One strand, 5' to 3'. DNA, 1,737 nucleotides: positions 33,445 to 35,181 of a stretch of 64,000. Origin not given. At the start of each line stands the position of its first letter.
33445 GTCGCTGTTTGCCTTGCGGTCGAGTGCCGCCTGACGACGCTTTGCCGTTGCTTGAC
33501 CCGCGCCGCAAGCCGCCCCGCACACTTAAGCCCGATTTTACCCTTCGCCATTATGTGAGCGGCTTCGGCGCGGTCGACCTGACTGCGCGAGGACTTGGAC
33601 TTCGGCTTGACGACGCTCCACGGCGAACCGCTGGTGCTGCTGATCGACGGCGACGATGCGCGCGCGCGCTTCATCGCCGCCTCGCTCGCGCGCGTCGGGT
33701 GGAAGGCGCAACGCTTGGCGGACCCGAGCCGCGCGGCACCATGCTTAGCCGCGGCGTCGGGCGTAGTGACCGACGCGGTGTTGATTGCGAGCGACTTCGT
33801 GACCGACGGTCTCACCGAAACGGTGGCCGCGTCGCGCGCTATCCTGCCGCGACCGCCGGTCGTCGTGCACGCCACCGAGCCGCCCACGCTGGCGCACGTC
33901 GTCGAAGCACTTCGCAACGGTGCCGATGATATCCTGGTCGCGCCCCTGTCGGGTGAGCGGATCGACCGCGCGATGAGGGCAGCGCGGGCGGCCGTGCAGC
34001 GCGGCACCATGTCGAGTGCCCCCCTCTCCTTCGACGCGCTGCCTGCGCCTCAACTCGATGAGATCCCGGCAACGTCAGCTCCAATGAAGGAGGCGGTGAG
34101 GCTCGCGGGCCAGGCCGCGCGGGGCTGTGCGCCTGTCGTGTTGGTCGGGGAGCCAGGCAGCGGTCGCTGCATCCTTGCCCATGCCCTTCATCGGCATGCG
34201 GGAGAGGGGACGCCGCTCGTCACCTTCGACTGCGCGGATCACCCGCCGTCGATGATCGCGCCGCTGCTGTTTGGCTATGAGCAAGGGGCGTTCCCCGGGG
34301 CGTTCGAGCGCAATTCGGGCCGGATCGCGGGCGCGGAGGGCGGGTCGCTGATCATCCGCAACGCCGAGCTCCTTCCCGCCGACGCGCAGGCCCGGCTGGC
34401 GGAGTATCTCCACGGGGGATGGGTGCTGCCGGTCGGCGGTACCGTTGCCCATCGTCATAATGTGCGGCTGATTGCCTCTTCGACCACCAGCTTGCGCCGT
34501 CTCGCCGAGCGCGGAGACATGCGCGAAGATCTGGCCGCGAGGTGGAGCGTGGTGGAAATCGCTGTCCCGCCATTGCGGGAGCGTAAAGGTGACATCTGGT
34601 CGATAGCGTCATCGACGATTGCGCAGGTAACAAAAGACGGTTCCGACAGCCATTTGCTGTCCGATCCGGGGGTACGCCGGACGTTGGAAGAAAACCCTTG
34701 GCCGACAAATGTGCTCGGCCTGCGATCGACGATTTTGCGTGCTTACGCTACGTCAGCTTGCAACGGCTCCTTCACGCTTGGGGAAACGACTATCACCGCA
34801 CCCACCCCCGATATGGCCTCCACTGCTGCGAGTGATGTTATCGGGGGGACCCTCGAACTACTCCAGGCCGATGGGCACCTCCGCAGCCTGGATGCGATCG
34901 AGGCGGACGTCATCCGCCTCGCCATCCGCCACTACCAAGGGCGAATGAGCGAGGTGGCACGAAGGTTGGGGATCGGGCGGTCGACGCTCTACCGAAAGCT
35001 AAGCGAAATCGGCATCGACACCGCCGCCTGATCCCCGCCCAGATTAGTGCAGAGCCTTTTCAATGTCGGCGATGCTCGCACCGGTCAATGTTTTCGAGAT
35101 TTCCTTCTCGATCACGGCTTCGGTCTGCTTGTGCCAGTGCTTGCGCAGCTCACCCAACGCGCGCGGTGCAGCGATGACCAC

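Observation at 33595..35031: NtrC-family regulator with all three catalytic/sigma-54 signatures mutated (ATPase-dead bEBP homologue)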

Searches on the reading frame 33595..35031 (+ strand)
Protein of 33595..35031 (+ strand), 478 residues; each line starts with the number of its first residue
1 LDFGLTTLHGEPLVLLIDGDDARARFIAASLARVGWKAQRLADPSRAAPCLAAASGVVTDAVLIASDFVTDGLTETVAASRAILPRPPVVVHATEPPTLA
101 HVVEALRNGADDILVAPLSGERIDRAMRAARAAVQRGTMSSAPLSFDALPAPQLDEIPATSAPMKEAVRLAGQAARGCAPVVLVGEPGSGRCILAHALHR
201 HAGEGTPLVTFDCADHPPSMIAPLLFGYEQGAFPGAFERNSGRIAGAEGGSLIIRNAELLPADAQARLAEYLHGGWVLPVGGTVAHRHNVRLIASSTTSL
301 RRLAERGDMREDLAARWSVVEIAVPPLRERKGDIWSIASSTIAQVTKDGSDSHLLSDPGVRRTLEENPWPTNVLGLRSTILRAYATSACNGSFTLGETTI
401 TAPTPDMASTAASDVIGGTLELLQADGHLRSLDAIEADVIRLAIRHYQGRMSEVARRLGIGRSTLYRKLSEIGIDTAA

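Call 3: search_protein_families(library=pfam, proteins=[window:33595-35031:+], max_evalue=0.1)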
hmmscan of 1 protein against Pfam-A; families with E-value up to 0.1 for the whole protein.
window:33595-35031:+ (478 aa): 16 families
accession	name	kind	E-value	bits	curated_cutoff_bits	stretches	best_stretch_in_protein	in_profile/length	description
PF00158.32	Sigma54_activat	-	5.5e-33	114.4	20.2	1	160-322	4-167/168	Sigma-54 interaction domain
PF14532.12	Sigma54_activ_2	-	3.9e-16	60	25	1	171-327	14-138/138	Sigma-54 interaction domain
PF02954.25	HTH_8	-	2.1e-12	47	22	1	432-470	2-40/42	Bacterial regulatory protein, Fis family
PF02796.21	HTH_7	-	5.9e-05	23.6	23.8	1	452-470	25-43/45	Helix-turn-helix domain of resolvase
PF25601.1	AAA_lid_14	-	0.0001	22.5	27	1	328-387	1-60/87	AAA+ ATPase lid domain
PF13518.12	HTH_28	-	0.011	16.3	25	1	438-467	4-31/52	Helix-turn-helix domain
PF13191.12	AAA_16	-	0.015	16.2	32.6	1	170-223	15-65/167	AAA ATPase domain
PF02042.20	RWP-RK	-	0.03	14.7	29.3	1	445-474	9-38/49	RWP-RK domain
PF09339.16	HTH_IclR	-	0.031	14.5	22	1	448-469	16-39/52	IclR helix-turn-helix domain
PF13384.12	HTH_23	-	0.033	14.5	24.6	1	439-467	10-36/50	Homeodomain-like domain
PF06892.16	Phage_CP76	-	0.044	14.1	26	0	439-470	6-37/146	Phage regulatory protein CII (CP76)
PF13309.12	HTH_22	-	0.045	14.2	29.6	1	449-469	42-62/63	HTH domain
PF13401.12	AAA_22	-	0.05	14.4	27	0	177-216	4-44/130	AAA domain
PF04545.22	Sigma70_r4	-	0.05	13.6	24.1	0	429-464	2-36/50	Sigma-70, region 4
PF12728.13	HTH_17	-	0.061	14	27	0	452-468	5-21/51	Helix-turn-helix domain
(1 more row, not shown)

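Call 4: search_protein_families(library=ncbifam, proteins=[window:33595-35031:+], max_evalue=0.1)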
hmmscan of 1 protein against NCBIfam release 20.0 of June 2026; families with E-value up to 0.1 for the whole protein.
window:33595-35031:+ (478 aa): 35 families (the best 25 are shown)
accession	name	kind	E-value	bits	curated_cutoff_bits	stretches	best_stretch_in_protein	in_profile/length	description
TIGR01818.1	ntrC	equivalog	1.2e-54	185.9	558.6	1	14-471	1-462/463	nitrogen regulation protein NR(I)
NF008176.1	PRK10923.1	equivalog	3.1e-48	164.5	620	1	16-475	8-469/469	nitrogen regulation protein NR(I)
NF050807.1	TransRegFlbDCaul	equivalog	9.5e-43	146.7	750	1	158-471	121-437/454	sigma-54-dependent transcriptional regulator FlbD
NF008469.0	PRK11361.1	equivalog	1e-42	146.5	714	1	13-477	6-459/461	acetoacetate metabolism transcriptional regulator AtoC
NF003451.0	PRK05022.1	equivalog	1.1e-42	146.4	476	1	160-474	195-510/512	nitric oxide reductase transcriptional regulator NorR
TIGR02915.1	PEP_resp_reg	equivalog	3.2e-42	144.9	502.6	1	74-474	58-444/445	PEP-CTERM-box response regulator transcription factor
TIGR02329.1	propionate_PrpR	equivalog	1.4e-41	142.8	499.2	1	147-470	204-525/526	propionate catabolism operon regulatory protein PrpR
NF041552.1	TF_PrdR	equivalog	1.6e-41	142.3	795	1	153-471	265-575/577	sigma-54 dependent transcriptional regulator PrdR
NF041946.1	LuxO_transreg_Vib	equivalog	6.9e-40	137.2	800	1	88-470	70-458/463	quorum-sensing sigma-54 dependent transcriptional regulator LuxO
NF008485.2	PRK11388.1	equivalog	1e-39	136.4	551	1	153-476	330-639/643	dihydroxyacetone kinase operon transcriptional regulator DhaR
NF008085.0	PRK10820.1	equivalog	3e-38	131.7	576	1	153-475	202-513/520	transcriptional regulator TyrR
TIGR01817.1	nifA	equivalog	2.3e-37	128.9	528.85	1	155-383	196-424/534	nif-specific transcriptional activator NifA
NF007689.0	PRK10365.1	equivalog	5.9e-37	127.5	760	1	14-470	8-440/441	sigma-54-dependent response regulator transcription factor ZraR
NF038308.1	RNA_repair_RtcR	equivalog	4.4e-36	124.8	650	1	156-396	181-430/530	RNA repair transcriptional activator RtcR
NF051870.1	NAssimRespRegNtrX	equivalog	2.7e-35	122.1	600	1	15-474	5-452/452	nitrogen assimilation response regulator NtrX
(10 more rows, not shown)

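Call 5: search_solved_structures(query=window:33595-35031:+, show_alignments=3)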
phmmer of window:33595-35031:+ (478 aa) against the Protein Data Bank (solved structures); distinct sequences matched with E-value up to 0.001: 40.
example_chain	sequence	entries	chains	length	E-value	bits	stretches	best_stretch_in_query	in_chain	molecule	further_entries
5ep0_A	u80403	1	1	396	1.2e-34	123.3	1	86-381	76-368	Putative repressor protein luxO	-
4l4u_A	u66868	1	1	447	9.3e-34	120.4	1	86-387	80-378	Transcriptional regulator (NtrC family)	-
1ny5_A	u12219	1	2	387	2.2e-32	115.8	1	88-387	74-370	transcriptional regulator (NtrC family)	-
9qq6_C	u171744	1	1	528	9.4e-32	113.8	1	173-403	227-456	Nif-specific regulatory protein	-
3dzd_A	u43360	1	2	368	9.9e-32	113.7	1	94-390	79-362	Transcriptional regulator (NtrC family)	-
1ny6_A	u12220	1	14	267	4.8e-30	108.1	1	160-387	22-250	transcriptional regulator (NtrC family)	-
4ly6_A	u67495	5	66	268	4.9e-30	108.1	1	160-387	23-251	Transcriptional regulator (NtrC family)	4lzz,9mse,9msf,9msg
3m0e_A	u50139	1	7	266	8.7e-30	107.3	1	160-387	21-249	Transcriptional regulator (NtrC family)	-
5ep1_A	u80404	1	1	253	7.7e-29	104.1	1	160-381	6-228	Putative repressor protein luxO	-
5ep2_A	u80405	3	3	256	8.1e-29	104.1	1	160-381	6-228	Putative repressor protein luxO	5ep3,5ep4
1ojl_A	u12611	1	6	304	1.5e-28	103.2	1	164-470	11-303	TRANSCRIPTIONAL REGULATORY PROTEIN ZRAR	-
6luf_A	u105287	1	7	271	8.1e-28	100.8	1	166-387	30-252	Flagellar regulatory protein C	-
26jl_A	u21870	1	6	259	1.4e-27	100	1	161-382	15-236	Flagellar regulatory protein A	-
6lua_A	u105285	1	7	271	4e-27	98.5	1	166-387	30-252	Flagellar regulatory protein C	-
4qhs_A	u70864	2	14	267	5.3e-27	98.1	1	166-387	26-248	Flagellar regulatory protein C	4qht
7v2b_A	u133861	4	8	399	9.3e-15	57.7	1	161-384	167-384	VpsR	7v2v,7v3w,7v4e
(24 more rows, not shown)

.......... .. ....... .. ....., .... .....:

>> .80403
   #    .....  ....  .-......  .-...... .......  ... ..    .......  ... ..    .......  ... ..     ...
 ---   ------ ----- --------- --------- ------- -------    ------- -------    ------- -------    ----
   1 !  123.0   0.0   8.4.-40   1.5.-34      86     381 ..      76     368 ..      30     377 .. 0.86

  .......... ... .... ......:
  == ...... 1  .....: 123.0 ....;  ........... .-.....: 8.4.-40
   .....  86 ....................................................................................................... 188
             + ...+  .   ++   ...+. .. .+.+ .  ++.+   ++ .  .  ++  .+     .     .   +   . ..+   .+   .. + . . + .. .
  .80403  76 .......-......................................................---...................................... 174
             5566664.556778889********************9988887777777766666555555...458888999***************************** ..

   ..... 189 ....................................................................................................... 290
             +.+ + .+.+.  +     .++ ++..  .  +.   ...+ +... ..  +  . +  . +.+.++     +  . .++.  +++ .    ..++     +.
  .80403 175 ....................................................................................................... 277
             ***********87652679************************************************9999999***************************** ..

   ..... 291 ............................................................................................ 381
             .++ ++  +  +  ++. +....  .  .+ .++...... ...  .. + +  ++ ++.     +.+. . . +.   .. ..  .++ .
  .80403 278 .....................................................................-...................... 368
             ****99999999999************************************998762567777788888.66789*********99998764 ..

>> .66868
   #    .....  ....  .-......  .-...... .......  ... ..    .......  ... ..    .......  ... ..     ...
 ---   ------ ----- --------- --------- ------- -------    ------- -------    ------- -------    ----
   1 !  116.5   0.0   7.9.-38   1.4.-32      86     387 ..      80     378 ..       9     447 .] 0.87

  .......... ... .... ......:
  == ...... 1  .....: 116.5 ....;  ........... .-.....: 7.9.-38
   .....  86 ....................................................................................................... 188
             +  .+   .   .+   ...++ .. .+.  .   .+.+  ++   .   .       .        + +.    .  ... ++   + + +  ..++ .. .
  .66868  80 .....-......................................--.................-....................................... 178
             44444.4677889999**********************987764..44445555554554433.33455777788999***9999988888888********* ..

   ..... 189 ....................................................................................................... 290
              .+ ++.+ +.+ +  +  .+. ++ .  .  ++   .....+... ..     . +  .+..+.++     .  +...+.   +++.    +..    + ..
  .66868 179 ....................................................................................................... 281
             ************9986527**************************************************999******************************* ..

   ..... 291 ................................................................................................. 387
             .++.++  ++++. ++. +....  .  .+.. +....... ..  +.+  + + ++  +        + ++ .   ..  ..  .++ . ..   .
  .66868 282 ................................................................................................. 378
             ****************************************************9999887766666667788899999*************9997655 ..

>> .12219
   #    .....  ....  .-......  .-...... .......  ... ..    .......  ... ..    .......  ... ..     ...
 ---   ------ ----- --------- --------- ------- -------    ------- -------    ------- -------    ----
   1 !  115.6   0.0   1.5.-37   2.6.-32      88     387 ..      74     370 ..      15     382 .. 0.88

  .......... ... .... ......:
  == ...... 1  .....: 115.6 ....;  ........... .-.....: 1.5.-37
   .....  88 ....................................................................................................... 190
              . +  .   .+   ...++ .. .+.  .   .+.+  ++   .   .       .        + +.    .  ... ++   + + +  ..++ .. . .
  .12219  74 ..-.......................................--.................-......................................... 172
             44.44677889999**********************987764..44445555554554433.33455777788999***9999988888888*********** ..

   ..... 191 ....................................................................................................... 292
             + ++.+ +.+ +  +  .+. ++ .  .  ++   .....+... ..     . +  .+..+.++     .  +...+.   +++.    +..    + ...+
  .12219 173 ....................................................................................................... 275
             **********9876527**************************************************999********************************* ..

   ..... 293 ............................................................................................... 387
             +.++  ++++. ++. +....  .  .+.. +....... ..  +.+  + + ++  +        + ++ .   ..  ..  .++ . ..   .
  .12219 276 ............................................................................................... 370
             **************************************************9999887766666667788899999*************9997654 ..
